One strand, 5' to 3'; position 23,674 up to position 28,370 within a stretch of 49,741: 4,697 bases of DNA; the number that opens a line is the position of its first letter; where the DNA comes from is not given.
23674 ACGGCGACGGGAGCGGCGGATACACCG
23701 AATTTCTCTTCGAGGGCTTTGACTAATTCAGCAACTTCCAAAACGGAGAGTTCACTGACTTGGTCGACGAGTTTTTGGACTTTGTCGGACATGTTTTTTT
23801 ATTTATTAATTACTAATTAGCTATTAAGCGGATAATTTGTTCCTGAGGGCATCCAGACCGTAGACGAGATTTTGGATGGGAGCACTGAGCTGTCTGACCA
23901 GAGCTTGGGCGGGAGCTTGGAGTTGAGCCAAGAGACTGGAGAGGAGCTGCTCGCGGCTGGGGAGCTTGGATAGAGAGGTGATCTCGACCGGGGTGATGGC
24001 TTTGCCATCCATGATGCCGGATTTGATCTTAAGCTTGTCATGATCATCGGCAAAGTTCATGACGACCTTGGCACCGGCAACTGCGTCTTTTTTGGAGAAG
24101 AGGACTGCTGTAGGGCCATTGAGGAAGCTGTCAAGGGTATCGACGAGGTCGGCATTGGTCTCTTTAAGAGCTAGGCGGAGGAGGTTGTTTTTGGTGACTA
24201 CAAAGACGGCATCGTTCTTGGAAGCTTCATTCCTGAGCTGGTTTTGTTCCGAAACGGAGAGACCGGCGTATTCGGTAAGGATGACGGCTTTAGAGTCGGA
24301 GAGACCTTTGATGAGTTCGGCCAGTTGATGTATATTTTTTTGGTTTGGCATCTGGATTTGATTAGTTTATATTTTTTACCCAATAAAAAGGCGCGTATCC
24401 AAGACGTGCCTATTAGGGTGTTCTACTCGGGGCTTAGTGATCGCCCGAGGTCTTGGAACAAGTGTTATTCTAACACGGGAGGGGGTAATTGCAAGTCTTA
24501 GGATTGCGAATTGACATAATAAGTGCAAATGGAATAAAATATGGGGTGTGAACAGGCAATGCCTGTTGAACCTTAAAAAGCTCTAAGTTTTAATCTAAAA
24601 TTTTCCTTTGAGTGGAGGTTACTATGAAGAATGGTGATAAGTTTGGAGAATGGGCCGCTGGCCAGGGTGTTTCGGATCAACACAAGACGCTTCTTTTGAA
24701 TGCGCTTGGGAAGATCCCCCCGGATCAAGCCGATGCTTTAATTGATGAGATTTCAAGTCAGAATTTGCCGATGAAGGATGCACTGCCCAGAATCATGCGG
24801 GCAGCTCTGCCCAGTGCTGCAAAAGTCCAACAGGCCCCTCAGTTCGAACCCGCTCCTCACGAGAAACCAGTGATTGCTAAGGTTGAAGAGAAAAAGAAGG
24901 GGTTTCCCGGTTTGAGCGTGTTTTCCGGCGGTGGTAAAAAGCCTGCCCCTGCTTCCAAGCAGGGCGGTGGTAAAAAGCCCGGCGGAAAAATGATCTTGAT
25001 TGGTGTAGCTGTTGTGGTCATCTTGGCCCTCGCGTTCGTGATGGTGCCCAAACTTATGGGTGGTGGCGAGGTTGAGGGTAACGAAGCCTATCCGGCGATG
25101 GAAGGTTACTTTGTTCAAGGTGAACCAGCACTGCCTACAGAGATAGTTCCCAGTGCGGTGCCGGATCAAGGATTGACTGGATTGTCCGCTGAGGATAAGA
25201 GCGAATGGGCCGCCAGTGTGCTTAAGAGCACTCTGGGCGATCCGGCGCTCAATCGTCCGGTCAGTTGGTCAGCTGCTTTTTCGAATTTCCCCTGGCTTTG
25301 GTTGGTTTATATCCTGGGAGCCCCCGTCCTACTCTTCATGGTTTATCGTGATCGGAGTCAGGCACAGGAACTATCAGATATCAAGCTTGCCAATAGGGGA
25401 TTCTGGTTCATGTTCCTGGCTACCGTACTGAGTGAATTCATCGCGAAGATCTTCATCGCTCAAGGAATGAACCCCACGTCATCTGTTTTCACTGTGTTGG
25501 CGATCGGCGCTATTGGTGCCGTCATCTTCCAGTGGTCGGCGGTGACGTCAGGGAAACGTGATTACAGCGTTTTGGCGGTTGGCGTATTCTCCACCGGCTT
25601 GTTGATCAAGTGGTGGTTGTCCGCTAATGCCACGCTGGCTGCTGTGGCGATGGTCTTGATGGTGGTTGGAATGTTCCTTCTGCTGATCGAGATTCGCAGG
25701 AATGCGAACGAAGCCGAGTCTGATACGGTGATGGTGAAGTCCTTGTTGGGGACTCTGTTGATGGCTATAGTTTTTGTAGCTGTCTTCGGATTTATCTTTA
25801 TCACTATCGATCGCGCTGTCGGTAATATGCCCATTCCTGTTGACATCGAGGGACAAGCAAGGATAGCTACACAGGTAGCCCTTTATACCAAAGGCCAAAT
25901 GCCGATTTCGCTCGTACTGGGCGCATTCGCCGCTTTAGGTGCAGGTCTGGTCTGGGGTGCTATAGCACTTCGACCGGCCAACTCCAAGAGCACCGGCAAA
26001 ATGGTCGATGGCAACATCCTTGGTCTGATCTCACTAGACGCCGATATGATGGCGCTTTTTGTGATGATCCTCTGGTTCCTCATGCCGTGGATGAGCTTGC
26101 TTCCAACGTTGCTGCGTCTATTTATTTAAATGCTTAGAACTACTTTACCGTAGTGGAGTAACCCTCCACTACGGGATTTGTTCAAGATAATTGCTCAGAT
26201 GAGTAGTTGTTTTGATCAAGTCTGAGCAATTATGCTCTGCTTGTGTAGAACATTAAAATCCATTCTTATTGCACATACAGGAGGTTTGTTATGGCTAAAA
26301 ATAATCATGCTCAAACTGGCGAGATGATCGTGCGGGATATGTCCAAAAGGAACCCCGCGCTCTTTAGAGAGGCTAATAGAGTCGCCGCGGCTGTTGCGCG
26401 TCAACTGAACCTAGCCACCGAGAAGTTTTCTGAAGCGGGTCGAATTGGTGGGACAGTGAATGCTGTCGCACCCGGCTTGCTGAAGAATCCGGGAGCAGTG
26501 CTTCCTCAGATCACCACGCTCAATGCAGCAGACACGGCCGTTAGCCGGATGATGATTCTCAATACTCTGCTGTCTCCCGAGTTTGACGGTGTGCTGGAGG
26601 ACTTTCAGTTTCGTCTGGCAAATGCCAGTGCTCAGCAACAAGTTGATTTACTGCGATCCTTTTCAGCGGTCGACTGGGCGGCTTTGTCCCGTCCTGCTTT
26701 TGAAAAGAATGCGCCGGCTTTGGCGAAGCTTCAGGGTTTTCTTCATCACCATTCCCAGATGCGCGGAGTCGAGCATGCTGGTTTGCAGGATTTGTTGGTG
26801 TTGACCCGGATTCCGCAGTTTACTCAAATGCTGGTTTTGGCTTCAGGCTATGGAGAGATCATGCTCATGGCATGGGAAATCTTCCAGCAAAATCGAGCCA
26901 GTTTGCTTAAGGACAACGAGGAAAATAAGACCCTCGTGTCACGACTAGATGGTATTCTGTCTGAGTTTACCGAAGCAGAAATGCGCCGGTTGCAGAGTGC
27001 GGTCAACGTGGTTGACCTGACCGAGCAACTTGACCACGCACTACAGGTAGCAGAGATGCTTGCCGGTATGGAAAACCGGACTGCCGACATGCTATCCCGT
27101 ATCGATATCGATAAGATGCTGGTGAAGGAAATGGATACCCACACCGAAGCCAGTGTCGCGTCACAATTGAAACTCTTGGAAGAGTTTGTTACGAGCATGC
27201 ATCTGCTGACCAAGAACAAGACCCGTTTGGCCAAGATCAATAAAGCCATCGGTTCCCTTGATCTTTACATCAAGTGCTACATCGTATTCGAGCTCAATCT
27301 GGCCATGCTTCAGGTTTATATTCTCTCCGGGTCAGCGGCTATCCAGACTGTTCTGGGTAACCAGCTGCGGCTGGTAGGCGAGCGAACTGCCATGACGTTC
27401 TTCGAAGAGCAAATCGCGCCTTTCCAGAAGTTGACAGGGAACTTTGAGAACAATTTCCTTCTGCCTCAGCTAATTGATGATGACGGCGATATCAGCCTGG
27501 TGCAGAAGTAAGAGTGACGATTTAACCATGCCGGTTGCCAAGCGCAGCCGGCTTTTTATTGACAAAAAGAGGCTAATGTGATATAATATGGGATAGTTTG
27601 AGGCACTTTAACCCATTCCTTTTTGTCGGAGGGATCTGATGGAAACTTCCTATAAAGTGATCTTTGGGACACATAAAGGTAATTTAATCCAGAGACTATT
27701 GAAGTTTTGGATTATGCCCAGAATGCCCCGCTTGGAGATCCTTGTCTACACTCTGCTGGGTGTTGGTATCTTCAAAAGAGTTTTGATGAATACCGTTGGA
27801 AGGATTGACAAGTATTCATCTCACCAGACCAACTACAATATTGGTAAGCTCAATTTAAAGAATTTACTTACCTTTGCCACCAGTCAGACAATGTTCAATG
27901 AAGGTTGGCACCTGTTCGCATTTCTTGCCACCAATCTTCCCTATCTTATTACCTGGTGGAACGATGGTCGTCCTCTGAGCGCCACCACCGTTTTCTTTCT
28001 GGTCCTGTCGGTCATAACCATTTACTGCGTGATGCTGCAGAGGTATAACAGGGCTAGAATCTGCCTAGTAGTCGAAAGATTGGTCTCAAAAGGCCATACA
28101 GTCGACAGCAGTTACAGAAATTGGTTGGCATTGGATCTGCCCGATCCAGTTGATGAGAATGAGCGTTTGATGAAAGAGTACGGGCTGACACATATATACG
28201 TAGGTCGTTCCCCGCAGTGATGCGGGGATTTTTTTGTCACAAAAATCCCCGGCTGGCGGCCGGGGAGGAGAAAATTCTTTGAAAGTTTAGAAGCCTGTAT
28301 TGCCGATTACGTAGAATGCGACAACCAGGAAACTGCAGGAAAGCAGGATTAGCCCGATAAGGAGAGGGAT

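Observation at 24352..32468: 8.1-kb uncharacterised envelope module inserted between rplA and rplJ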

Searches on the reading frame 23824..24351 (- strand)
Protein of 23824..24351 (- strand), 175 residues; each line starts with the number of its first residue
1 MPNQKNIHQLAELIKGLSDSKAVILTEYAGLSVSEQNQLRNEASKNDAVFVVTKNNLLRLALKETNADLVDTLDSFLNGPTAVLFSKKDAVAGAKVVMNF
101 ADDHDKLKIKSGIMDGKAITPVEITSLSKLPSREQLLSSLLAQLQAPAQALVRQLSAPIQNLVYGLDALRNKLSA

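Call 7: search_protein_families(library=pfam, proteins=[window:23824-24351:-], max_evalue=0.1)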
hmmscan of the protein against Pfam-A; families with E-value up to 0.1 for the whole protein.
window:23824-24351:- (175 aa): 1 family
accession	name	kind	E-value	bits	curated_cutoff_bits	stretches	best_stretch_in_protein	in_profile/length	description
PF00466.25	Ribosomal_L10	-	4e-22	78.6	22.8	1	2-101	2-99/100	Ribosomal protein L10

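Call 8: search_protein_families(library=ncbifam, proteins=[window:23824-24351:-], max_evalue=0.1)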
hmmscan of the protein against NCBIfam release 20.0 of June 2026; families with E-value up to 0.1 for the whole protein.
window:23824-24351:- (175 aa): 5 families
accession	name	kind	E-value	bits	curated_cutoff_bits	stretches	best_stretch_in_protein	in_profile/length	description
NF000955.1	PRK00099.1-1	equivalog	1.5e-46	158.3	85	1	7-172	4-166/168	50S ribosomal protein L10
NF003095.0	PRK04019.1-1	equivalog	4.1e-10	39.2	381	1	6-95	17-104/339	50S ribosomal protein L10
NF003099.0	PRK04019.2-2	equivalog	4e-09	36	341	1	5-127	17-134/293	50S ribosomal protein L10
NF003098.0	PRK04019.1-5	equivalog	5.9e-07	29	331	1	8-112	14-113/336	50S ribosomal protein L10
NF003100.0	PRK04019.2-3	equivalog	0.046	13.3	585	1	4-97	6-98/314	50S ribosomal protein L10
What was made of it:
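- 23824..24351 (-): rplJ (L10), one boundary of the insert. Pfam Ribosomal_L10 E 4e-22; NCBIfam L10 E 1.5e-46 (calls 7, 8)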

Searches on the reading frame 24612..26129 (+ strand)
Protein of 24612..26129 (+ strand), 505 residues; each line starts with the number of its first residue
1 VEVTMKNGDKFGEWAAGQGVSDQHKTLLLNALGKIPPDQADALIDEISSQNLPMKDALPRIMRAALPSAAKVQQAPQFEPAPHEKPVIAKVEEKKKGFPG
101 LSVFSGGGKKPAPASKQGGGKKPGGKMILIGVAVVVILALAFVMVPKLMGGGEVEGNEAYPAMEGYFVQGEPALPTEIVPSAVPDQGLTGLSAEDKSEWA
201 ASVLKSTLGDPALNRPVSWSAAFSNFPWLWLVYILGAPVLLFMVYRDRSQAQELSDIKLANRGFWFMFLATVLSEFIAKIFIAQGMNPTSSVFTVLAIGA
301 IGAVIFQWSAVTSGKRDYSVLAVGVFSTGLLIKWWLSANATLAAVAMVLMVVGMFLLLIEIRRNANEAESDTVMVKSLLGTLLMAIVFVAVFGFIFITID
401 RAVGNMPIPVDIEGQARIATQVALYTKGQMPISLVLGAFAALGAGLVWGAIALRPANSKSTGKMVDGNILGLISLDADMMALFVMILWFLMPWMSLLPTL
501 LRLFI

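Call 7: search_protein_families(library=pfam, proteins=[window:24612-26129:+], max_evalue=0.1)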
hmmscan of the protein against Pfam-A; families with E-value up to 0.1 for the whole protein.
window:24612-26129:+ (505 aa): 0 families

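Call 8: search_protein_families(library=ncbifam, proteins=[window:24612-26129:+], max_evalue=0.1)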
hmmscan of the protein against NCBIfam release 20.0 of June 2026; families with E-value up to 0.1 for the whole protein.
window:24612-26129:+ (505 aa): 1 family
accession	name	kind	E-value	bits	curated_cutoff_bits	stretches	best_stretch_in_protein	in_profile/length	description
NF040963.1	MamI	equivalog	0.0091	15.8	80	0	321-362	11-53/69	magnetosome protein MamI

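Call 34: search_solved_structures(query=A4, max_evalue=10)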
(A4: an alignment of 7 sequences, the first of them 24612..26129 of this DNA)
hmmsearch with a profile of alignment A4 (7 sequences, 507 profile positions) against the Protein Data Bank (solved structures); distinct sequences matched with E-value up to 10: 4.
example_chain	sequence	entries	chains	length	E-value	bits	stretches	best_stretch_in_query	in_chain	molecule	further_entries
9hmf_O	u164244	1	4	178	0.24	13.2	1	129-187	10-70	Flagellar protein FliL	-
3fpv_A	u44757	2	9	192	0.41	12.4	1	128-205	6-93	Extracellular haem-binding protein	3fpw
4npj_A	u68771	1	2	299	1.1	10.9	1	3-85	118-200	Extended synaptotagmin-2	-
4p42_A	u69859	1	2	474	2.4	9.8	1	3-85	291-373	Extended synaptotagmin-2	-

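Call 71: search_protein_families(library=pfam, alignment_id=A4, max_evalue=1)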
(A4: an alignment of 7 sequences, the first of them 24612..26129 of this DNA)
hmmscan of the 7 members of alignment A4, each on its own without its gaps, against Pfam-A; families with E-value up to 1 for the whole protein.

A. member 1, window:24612-26129:+ (505 aa): 1 family
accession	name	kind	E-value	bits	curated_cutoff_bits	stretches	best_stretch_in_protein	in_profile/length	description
PF09163.16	Form-deh_trans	-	0.26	11.5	22.1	1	341-369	14-42/44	Formate dehydrogenase N, transmembrane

B. families by the number of members that match (of 7 scanned): 10 families
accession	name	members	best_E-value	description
PF11189.13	DUF2973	1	0.019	Protein of unknown function (DUF2973)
PF04478.17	Mid2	1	0.026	Mid2 like cell wall stress sensor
PF20990.2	DUF2207_C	1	0.032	Predicted membrane protein (DUF2207) C-terminal domain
PF07784.16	DUF1622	1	0.056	Protein of unknown function (DUF1622)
PF20088.4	DUF6480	1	0.07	Family of unknown function (DUF6480)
PF23670.1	PIGBOS1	1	0.15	PIGBOS1-like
PF22812.1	CR_prot_dom_plant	1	0.22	Plant cysteine-rich protein domain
PF09163.16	Form-deh_trans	1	0.26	Formate dehydrogenase N, transmembrane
PF10661.14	EssA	1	0.31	WXG100 protein secretion system (Wss), protein EssA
PF13567.11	DUF4131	1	0.33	Domain of unknown function (DUF4131)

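Call 85: search_protein_families(library=phrogs, proteins=[window:24612-26129:+], max_evalue=0.01)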
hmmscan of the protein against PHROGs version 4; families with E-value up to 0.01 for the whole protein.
window:24612-26129:+ (505 aa): 0 families

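Call 86: search_protein_families(library=padloc, proteins=[window:24612-26129:+], max_evalue=0.01)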
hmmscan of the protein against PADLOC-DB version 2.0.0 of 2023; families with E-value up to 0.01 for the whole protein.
window:24612-26129:+ (505 aa): 0 families

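Call 89: search_dna_similar(query=window:24612-26129:+, collection=plasmids, mode=protein, max_evalue=0.1, max_rows=10)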
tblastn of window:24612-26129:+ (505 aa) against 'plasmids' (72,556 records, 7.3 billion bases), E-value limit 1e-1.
No match.
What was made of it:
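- On Monoderm type IV secretion system (MPF-FATA type): No plasmid tblastn match (call 89).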

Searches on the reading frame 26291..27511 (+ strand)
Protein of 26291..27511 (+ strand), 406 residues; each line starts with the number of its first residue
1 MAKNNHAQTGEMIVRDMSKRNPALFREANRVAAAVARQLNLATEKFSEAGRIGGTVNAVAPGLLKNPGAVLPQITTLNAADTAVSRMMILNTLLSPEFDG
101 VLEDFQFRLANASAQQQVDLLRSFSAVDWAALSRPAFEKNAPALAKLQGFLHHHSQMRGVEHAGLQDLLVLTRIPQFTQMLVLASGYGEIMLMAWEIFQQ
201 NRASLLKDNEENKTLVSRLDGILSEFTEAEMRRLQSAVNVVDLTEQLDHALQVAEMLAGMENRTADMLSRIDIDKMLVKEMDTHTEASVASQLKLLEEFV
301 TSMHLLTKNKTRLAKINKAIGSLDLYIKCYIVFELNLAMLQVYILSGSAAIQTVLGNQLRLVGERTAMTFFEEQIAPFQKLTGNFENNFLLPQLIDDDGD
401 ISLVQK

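Call 7: search_protein_families(library=pfam, proteins=[window:26291-27511:+], max_evalue=0.1)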
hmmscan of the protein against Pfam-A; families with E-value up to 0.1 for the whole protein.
window:26291-27511:+ (406 aa): 2 families
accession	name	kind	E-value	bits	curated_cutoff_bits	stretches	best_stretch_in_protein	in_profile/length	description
PF10266.14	Strumpellin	-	0.0035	15.6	25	1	219-313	464-556/1084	Hereditary spastic paraplegia protein strumpellin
PF04642.17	DUF601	-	0.028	14.2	24.1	1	204-250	213-259/327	Protein of unknown function, DUF601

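Call 8: search_protein_families(library=ncbifam, proteins=[window:26291-27511:+], max_evalue=0.1)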
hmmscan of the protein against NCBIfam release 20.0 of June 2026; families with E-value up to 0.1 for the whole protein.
window:26291-27511:+ (406 aa): 0 families

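Call 33: search_solved_structures(query=A3, max_evalue=10)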
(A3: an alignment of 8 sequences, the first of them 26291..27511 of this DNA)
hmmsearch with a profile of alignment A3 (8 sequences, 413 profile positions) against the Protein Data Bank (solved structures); distinct sequences matched with E-value up to 10: 3.
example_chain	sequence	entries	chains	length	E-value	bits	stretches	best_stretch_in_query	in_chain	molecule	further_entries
9s1t_A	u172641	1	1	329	0.054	15.6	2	189-260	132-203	De novo designed helical barrel - 6H5L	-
6dm9_A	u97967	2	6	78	0.28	13.3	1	181-229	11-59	DHD15_extended_A | DHD15_closed_A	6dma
3qf7_D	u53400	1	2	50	0.89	11.6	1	196-231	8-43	Mre11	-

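Call 57: search_protein_representatives(protein=window:26291-27511:+)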
Query: 406 residues. Proteins with E-value up to 0.001 (for the whole library): 12; up to 1e-10: 11; up to 1e-30: 8. The best 12 are listed.
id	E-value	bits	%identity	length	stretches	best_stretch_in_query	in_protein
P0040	1.3e-120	419.5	51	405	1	2-402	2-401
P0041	1.4e-69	251.6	38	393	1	35-393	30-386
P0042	1.5e-67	244.9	39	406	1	25-393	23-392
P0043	2.5e-44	168.6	44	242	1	1-203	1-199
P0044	2.0e-34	136.0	27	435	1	30-387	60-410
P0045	1.9e-33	132.8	100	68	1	339-406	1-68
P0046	6.4e-33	131.1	28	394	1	17-382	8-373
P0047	8.1e-31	124.1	27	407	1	5-379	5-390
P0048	2.8e-23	99.3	27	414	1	35-359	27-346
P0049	5.3e-20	88.6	24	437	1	7-385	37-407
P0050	1.4e-16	77.3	38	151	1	3-152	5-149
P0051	1.5e-09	54.2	20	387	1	34-359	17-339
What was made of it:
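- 26291..27511 (+): p406: soluble, helix-favouring cytoplasmic protein; orphan family. Exhaustive phmmer against 1.84 billion representatives gave only 12 hits (call 57).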

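Call 74: search_protein_families(library=pfam, alignment_id=A3, max_evalue=1)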
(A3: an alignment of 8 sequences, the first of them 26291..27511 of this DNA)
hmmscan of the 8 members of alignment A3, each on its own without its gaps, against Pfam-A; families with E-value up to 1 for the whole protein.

A. member 1, window:26291-27511:+ (406 aa): 2 families
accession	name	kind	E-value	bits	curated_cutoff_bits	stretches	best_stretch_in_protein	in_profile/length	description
PF10266.14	Strumpellin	-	0.0035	15.6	25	1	219-313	464-556/1084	Hereditary spastic paraplegia protein strumpellin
PF04642.17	DUF601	-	0.028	14.2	24.1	1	204-250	213-259/327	Protein of unknown function, DUF601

B. families by the number of members that match (of 8 scanned): 14 families
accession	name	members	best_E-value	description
PF18430.7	DBD_HTH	2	0.0031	Putative DNA-binding domain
PF10851.13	DUF2652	1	0.00045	Protein of unknown function (DUF2652)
PF10266.14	Strumpellin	1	0.0035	Hereditary spastic paraplegia protein strumpellin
PF09824.15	ArsR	1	0.0077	ArsR transcriptional regulator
PF20609.3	pAdhesive_17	1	0.0083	Putative adhesive domain (group 17)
PF04642.17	DUF601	1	0.028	Protein of unknown function, DUF601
PF22882.2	GT-D-like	1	0.037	GT-D fold-like domain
PF25399.1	DeaD_dimer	1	0.067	RNA helicase DeaD dimerization domain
PF22120.2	T6SS_Tse3_N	1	0.09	T6SS, Peptidoglycan muramidase Tse3, N-terminal domain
PF07756.17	DUF1612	1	0.093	Protein of unknown function (DUF1612)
PF03465.20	eRF1_3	1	0.23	eRF1 domain 3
PF05028.20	PARG_cat_C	1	0.24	Poly (ADP-ribose) glycohydrolase (PARG), Macro domain fold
PF01839.29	FG-GAP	1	0.29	FG-GAP repeat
PF08912.16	Rho_Binding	1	0.39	Rho Binding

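Call 85: search_protein_families(library=phrogs, proteins=[window:26291-27511:+], max_evalue=0.01)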
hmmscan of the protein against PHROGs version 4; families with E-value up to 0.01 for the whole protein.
window:26291-27511:+ (406 aa): 1 family
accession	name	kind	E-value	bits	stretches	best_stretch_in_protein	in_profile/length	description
phrog_4094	-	unknown function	0.00012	22.7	1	26-197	82-246/281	-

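Call 86: search_protein_families(library=padloc, proteins=[window:26291-27511:+], max_evalue=0.01)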
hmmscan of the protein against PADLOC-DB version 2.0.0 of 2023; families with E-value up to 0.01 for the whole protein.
window:26291-27511:+ (406 aa): 0 families

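Call 87: search_dna_similar(query=window:26291-27511:+, collection=phages, mode=protein, max_evalue=1, max_rows=15)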
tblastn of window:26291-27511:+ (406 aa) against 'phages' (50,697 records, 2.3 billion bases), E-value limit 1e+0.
Records with a match: 1; places in all: 1; records where one place covers at least 80% of the query: 0.
Best place of each record, by identity: <60% 1.
By first word of the organism name: Pseudomonas 1.
By host as written in the record: Pseudomonas aeruginosa PACL 1.
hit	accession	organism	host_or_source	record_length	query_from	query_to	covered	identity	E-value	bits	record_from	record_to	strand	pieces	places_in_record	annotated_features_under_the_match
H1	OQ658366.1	Pseudomonas phage sp.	Pseudomonas aeruginosa PACL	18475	49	213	41%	25.7%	6e-1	39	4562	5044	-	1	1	XRE family transcriptional regulator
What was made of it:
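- Tried and rejected: A follow-up tblastn against phages found nothing (call 87).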

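Call 88: search_dna_similar(query=window:26291-27511:+, collection=plasmids, mode=protein, max_evalue=1, max_rows=10)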
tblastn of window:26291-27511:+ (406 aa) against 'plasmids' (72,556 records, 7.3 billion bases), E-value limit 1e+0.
No match.
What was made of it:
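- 26291..27511 (+): No PDB, plasmid or phage relative (calls 33, 87, 88).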

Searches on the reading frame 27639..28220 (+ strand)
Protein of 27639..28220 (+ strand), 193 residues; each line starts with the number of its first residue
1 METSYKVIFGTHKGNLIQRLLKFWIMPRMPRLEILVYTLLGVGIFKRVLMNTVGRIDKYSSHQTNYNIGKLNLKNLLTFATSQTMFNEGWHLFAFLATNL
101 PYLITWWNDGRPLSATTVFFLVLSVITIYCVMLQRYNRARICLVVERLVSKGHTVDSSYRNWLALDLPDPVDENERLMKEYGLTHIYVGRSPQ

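Call 7: search_protein_families(library=pfam, proteins=[window:27639-28220:+], max_evalue=0.1)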
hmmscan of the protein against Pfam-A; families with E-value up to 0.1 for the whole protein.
window:27639-28220:+ (193 aa): 2 families
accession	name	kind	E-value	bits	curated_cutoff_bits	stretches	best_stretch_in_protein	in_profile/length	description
PF18927.5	CrtO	-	1.1e-11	45.6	27.3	1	30-147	10-123/123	Glycosyl-4,4'-diaponeurosporenoate acyltransferase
PF03706.18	LPG_synthase_TM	-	0.026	14.4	33.4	1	92-162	124-195/302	Lysylphosphatidylglycerol synthase TM region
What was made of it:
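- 27639..28220 (+): CrtO-family small membrane acyltransferase; an optional member of the module. Pfam PF18927 E 1.1e-11, 45.6 bits against a cut-off of 27.3 (call 7).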

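Call 8: search_protein_families(library=ncbifam, proteins=[window:27639-28220:+], max_evalue=0.1)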
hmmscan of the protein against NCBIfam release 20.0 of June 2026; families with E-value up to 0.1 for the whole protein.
window:27639-28220:+ (193 aa): 0 families

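Call 85: search_protein_families(library=phrogs, proteins=[window:27639-28220:+], max_evalue=0.01)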
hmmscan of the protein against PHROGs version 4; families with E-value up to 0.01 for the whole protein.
window:27639-28220:+ (193 aa): 0 families

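Call 86: search_protein_families(library=padloc, proteins=[window:27639-28220:+], max_evalue=0.01)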
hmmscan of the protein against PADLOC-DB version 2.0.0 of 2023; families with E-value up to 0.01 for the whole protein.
window:27639-28220:+ (193 aa): 0 families
